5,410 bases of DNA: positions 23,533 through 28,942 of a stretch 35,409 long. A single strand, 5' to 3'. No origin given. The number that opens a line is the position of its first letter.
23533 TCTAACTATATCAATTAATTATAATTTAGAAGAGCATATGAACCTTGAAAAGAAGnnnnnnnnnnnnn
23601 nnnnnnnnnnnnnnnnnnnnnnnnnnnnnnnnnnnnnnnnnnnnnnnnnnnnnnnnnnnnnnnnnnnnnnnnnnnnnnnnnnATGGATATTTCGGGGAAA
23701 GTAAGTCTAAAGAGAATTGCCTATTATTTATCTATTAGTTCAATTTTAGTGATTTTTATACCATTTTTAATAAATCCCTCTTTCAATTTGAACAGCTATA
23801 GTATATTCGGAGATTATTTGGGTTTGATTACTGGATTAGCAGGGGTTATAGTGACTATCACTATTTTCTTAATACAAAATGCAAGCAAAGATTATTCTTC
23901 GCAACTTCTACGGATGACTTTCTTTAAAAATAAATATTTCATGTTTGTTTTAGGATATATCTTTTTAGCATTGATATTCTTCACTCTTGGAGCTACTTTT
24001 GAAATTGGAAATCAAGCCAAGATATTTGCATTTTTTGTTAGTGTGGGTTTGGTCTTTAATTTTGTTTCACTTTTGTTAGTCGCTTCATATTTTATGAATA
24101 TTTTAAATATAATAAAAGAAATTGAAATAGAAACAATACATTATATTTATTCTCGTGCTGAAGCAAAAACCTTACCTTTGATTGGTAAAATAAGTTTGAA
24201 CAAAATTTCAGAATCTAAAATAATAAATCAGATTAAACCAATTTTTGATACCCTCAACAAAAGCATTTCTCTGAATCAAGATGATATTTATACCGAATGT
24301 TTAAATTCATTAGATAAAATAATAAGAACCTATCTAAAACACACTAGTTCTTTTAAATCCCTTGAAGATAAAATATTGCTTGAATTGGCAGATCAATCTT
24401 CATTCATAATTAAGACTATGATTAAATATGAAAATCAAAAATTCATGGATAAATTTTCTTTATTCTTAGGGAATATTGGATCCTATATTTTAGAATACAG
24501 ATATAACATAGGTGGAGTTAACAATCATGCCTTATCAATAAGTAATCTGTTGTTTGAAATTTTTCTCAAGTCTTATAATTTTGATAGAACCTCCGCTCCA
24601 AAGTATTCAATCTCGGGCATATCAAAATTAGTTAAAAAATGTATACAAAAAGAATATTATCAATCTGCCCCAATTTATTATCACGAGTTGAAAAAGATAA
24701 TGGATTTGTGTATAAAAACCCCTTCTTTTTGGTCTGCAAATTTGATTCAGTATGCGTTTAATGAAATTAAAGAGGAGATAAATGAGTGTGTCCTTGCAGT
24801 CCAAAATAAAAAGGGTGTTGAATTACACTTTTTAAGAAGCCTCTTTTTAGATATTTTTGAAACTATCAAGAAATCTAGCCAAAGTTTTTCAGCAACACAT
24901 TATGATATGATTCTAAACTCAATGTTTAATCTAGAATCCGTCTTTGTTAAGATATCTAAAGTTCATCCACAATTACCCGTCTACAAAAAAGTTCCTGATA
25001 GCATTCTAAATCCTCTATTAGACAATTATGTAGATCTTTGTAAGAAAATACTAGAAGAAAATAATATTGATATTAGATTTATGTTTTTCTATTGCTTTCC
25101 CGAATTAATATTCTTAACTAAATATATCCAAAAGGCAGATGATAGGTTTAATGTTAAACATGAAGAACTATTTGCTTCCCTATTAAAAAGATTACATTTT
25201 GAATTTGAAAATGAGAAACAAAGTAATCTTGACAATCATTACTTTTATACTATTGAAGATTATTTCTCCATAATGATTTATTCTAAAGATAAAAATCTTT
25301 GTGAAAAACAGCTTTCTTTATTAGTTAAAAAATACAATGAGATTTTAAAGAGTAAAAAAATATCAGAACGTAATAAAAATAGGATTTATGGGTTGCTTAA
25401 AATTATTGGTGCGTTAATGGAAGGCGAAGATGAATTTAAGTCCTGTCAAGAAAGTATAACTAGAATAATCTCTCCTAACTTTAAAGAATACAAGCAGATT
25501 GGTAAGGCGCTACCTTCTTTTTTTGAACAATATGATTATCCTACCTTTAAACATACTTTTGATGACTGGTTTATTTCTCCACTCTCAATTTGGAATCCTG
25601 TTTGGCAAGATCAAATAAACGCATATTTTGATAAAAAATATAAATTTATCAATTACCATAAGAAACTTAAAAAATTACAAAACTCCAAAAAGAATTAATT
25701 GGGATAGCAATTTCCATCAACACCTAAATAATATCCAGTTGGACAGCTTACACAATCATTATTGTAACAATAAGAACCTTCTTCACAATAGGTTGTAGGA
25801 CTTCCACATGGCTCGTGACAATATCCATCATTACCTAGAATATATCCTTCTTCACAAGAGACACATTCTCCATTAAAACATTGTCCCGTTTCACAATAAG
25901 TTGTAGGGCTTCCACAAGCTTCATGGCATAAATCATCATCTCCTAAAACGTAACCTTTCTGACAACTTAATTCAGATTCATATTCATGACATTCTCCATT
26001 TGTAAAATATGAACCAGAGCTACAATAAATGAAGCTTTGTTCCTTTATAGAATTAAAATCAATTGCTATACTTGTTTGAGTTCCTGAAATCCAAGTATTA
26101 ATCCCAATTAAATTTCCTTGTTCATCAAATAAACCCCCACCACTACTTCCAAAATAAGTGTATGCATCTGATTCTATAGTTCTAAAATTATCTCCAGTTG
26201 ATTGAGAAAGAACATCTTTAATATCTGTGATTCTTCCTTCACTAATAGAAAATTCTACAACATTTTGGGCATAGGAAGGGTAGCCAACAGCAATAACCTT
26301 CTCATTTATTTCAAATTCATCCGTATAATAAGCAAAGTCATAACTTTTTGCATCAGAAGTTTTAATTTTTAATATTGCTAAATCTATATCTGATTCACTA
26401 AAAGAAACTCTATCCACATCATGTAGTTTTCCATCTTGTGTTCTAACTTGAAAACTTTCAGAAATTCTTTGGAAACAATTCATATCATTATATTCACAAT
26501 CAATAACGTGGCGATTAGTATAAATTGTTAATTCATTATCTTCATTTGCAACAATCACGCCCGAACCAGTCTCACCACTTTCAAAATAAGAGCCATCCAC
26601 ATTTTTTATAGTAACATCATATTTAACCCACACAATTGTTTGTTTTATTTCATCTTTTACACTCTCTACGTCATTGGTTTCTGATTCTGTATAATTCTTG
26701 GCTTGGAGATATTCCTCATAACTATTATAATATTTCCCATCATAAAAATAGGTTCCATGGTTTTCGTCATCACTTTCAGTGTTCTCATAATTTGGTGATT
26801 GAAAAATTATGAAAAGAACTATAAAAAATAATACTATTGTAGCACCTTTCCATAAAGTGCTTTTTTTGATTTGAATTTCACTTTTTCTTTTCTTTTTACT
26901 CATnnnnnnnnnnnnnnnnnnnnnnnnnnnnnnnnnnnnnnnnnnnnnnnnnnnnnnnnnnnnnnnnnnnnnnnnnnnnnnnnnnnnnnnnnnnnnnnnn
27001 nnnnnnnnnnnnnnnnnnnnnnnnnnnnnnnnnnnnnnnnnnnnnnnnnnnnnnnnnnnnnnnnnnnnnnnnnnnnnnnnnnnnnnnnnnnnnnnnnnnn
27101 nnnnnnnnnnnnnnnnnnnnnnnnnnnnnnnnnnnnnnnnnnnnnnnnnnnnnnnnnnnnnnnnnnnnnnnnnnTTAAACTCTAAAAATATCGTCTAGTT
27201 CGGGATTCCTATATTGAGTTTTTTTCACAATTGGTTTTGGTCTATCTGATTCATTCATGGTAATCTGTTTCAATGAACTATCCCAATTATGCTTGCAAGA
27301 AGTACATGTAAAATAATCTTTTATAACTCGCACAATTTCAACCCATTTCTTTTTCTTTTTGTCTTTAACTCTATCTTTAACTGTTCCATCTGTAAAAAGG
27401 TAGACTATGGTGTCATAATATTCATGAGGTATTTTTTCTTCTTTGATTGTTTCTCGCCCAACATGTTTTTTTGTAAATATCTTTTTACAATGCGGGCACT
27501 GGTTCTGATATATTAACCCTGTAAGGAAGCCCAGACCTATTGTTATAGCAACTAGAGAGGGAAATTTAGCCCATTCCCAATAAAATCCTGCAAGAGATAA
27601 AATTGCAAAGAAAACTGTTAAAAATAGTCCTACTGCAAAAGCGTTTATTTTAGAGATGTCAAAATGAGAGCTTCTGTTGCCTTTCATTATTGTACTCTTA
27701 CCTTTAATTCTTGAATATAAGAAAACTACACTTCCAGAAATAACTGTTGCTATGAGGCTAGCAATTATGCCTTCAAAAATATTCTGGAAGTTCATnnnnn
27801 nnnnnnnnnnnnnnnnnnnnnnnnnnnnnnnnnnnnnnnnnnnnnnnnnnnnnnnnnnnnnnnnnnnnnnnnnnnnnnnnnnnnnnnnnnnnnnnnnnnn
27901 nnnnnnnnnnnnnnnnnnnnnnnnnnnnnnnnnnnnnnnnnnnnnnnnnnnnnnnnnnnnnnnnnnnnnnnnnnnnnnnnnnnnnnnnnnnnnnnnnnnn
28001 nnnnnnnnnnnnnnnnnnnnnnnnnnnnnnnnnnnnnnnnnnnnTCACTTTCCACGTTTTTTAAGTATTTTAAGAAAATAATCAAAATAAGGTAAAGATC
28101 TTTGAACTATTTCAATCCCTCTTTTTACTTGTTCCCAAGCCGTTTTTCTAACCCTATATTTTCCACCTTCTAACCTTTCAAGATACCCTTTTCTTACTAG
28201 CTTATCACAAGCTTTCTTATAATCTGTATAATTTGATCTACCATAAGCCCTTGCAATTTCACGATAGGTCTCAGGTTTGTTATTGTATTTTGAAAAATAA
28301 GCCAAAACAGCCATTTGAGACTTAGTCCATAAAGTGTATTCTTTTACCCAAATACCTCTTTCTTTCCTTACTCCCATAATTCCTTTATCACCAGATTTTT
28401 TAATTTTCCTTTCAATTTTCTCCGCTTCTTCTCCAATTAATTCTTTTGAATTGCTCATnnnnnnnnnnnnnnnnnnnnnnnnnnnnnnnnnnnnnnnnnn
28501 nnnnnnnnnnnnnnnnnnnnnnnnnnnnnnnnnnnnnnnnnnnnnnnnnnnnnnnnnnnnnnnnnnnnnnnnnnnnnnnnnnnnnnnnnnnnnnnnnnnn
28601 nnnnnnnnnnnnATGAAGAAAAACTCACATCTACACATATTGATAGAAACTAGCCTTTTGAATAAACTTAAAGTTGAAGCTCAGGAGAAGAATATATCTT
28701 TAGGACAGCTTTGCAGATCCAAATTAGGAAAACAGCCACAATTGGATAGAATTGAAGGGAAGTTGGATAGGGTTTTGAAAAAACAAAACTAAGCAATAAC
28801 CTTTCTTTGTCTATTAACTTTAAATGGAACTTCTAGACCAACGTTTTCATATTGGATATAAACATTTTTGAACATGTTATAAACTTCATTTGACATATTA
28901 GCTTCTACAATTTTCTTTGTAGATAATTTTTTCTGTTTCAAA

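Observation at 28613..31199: Integrase-linked GHKL ATPase + STAS-like (DUF4325-like) gene pair on an archaeal integrated element: candidate undescribed partner-switch or defence module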

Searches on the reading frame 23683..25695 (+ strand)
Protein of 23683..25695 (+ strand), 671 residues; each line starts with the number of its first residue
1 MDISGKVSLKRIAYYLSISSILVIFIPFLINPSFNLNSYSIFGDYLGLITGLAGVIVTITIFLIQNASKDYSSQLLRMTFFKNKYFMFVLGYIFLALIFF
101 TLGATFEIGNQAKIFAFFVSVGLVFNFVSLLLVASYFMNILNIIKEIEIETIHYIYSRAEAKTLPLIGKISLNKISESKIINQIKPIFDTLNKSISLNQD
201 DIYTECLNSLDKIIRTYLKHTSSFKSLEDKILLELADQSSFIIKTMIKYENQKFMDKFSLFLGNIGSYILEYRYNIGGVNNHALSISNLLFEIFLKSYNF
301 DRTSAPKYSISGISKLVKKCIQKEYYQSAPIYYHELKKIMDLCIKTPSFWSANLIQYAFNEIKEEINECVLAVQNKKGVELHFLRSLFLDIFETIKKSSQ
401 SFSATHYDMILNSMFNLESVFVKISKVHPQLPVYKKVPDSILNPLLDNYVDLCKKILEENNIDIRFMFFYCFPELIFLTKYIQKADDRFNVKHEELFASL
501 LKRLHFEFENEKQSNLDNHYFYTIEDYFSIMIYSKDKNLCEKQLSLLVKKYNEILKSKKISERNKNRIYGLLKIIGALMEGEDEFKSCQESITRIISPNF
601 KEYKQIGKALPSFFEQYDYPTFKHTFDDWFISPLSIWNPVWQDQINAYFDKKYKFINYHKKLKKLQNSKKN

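Call 66: search_protein_families(library=pfam, proteins=[window:23683-25695:+], max_evalue=0.01)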
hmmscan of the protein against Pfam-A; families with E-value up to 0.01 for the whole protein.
window:23683-25695:+ (671 aa): 2 families
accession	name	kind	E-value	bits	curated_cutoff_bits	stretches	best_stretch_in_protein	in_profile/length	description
PF10011.15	DUF2254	-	4.3e-06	26.2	28.8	1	47-156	54-168/368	Predicted membrane protein (DUF2254)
PF24838.2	8xMP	-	0.0089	16.3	30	0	83-169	22-105/136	Octameric membrane protein family (8xMP)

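Call 67: search_protein_families(library=padloc, proteins=[window:23683-25695:+], max_evalue=0.01)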
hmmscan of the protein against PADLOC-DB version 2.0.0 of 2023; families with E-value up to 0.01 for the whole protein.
window:23683-25695:+ (671 aa): 0 families

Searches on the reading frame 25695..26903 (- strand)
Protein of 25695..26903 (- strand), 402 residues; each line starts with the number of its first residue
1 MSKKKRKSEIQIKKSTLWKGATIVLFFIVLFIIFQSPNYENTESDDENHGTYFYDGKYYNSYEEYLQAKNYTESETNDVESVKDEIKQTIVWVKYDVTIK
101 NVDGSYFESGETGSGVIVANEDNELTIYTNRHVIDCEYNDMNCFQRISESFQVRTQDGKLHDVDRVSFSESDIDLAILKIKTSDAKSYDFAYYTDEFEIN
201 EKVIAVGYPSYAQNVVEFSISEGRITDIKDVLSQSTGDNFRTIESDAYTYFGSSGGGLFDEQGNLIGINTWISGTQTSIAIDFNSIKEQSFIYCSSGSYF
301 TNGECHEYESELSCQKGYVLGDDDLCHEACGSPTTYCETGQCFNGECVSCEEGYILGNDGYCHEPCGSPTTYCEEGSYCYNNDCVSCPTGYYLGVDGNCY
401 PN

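Call 4: search_protein_families(library=pfam, proteins=[window:25695-26903:-], max_evalue=1)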
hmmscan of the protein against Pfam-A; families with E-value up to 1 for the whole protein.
window:25695-26903:- (402 aa): 3 families
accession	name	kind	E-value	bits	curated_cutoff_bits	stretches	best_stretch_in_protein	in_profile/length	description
PF13365.12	Trypsin_2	-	1.2e-23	84.9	27.6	1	113-268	1-144/144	Trypsin-like peptidase domain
PF00089.32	Trypsin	-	2e-10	41.3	20.6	1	114-278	28-204/220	Trypsin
PF13786.12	DUF4179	-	0.1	13.5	30.1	1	13-72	2-66/94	Domain of unknown function (DUF4179)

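Call 67: search_protein_families(library=padloc, proteins=[window:25698-26903:-], max_evalue=0.01)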
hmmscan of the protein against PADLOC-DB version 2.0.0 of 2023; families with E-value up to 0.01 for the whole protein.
window:25698-26903:- (402 aa): 4 families
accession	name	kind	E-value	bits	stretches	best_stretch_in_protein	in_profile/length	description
PDLC03855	LmuA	-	1.1e-19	69.1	1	82-274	3-175/425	-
PDLC02960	RT-Protease_XI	-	4.8e-17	60.1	1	72-287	322-501/506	single gene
PDLC02959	RT-Protease_XI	-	4.6e-16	56.8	1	61-272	310-489/510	single gene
PDLC04593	PDC-M35A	-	5.9e-06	24.2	1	113-268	23-177/216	-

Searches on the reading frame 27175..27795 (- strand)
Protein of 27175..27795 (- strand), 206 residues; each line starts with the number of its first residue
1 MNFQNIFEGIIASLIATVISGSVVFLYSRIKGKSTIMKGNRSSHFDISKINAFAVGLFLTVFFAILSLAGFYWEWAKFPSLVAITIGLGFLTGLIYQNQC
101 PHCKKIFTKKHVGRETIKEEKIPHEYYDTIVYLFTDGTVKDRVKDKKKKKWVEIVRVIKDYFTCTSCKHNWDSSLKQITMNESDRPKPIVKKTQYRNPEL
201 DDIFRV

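Call 4: search_protein_families(library=pfam, proteins=[window:27175-27795:-], max_evalue=1)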
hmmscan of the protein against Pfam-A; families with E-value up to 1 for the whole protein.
window:27175-27795:- (206 aa): 12 families
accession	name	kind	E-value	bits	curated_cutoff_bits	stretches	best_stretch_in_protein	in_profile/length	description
PF13695.12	Zn_ribbon_3CxxC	-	0.0022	18.9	23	1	161-183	5-27/100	Zinc-binding domain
PF10545.15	MADF_DNA_bdg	-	0.1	13.4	22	1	136-173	14-51/84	Alcohol dehydrogenase transcription factor Myb/SANT-like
PF25206.1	DUF7836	-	0.1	12.9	26.7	0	163-178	9-24/59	Domain of unknown function (DUF7836)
PF04928.22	PAP_central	-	0.12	12.5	27.1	1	146-204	84-144/146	Poly(A) polymerase central domain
PF11990.13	DUF3487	-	0.17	12.1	27.8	1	23-90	3-65/114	Protein of unknown function (DUF3487)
PF09335.16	VTT_dom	-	0.18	12.7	33.9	1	5-63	15-76/123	VTT domain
PF22191.2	IBR_1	-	0.21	12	27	0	162-171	22-31/47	IBR domain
PF04756.19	OST3_OST6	-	0.23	11.3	27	1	2-68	226-280/294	OST3 / OST6 family, transporter family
PF09723.15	Zn_ribbon_8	-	0.26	11.8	34.4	0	95-109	3-17/41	Zinc ribbon domain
PF17180.10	Zn_ribbon_3CxxC_2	-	0.41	11.2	27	1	162-173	7-18/45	Zinc-binding domain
PF02535.28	Zip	-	0.44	10.1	35.1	1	9-64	7-54/323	ZIP Zinc transporter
PF14311.12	DUF4379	-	0.83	10.4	24.5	0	162-179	28-45/56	Probable Treble clef zinc finger domain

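Call 5: search_protein_families(library=padloc, proteins=[window:27175-27795:-], max_evalue=1)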
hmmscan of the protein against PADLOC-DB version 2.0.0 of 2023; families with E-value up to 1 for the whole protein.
window:27175-27795:- (206 aa): 0 families

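Call 6: search_protein_families(library=ncbifam, proteins=[window:27175-27795:-], max_evalue=1)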
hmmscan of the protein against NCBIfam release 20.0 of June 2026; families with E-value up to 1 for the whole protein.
window:27175-27795:- (206 aa): 0 families

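Call 67: search_protein_families(library=padloc, proteins=[window:27178-27795:-], max_evalue=0.01)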
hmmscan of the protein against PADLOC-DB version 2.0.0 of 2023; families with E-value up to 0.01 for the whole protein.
window:27178-27795:- (206 aa): 0 families

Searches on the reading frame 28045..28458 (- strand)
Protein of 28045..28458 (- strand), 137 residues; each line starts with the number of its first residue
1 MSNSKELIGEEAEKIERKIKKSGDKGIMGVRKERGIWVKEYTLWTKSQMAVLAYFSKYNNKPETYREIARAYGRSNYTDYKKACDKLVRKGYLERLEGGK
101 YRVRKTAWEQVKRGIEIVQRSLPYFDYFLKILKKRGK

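Call 4: search_protein_families(library=pfam, proteins=[window:28045-28458:-], max_evalue=1)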
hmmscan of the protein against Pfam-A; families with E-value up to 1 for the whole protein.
window:28045-28458:- (137 aa): 5 families
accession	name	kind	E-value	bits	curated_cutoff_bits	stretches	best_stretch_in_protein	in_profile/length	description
PF13338.12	AbiEi_4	-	0.0055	17.2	25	1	64-103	15-48/49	Transcriptional regulator, AbiEi antitoxin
PF01978.25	TrmB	-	0.021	15.1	25.6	1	58-104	18-63/68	Sugar-specific transcriptional regulator TrmB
PF13730.12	HTH_36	-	0.022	15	25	1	47-93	6-55/55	Helix-turn-helix domain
PF01726.22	LexA_DNA_bind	-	0.064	13.5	23.7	1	47-98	7-61/65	LexA DNA binding domain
PF18662.7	HTH_56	-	0.19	12.2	26.2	1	71-114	57-103/111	Cch helix turn helix domain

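Call 5: search_protein_families(library=padloc, proteins=[window:28045-28458:-], max_evalue=1)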
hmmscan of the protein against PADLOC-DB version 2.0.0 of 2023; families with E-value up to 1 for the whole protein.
window:28045-28458:- (137 aa): 2 families
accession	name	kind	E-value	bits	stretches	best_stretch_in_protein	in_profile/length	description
PDLC02267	AbiEi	-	8.7e-07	26.6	1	45-106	3-63/252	AbiEi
PDLC00618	ZorC1|ZorC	-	0.011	12.5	1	43-111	254-323/495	EH signature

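Call 6: search_protein_families(library=ncbifam, proteins=[window:28045-28458:-], max_evalue=1)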
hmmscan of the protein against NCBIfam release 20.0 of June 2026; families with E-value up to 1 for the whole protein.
window:28045-28458:- (137 aa): 4 families
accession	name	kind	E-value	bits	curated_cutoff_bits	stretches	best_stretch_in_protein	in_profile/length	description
NF008886.0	PRK11920.1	equivalog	0.017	14.8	193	1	45-104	7-65/153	iron-responsive transcriptional regulator RirA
TIGR01889.1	Staph_reg_Sar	paralog_domain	0.035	14.4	62.6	1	37-94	16-74/109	staphylococcal accessory regulator family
TIGR00498.1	lexA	equivalog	0.036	13.7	110.95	1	45-105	5-68/203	transcriptional repressor LexA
NF047376.1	TAA_AbiEi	equivalog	0.1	12.3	150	1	49-111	7-69/172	type IV toxin-antitoxin system AbiEi family antitoxin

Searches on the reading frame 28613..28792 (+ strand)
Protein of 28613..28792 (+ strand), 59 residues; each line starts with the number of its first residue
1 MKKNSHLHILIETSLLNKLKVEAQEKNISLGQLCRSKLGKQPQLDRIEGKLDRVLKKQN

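Call 4: search_protein_families(library=pfam, proteins=[window:28613-28792:+], max_evalue=1)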
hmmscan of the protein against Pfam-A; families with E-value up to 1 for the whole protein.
window:28613-28792:+ (59 aa): 2 families
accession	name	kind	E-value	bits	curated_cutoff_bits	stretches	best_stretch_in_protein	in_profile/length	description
PF12441.14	CopG_antitoxin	-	0.012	16.8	28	1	3-39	41-77/79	CopG antitoxin of type II toxin-antitoxin system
PF19891.5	DUF6364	-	0.078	13.9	27.3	1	7-56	5-54/70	Family of unknown function (DUF6364)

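Call 5: search_protein_families(library=padloc, proteins=[window:28613-28792:+], max_evalue=1)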
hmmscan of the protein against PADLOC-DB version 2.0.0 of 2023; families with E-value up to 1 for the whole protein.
window:28613-28792:+ (59 aa): 0 families

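Call 6: search_protein_families(library=ncbifam, proteins=[window:28613-28792:+], max_evalue=1)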
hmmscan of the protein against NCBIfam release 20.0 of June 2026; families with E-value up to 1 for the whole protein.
window:28613-28792:+ (59 aa): 0 families
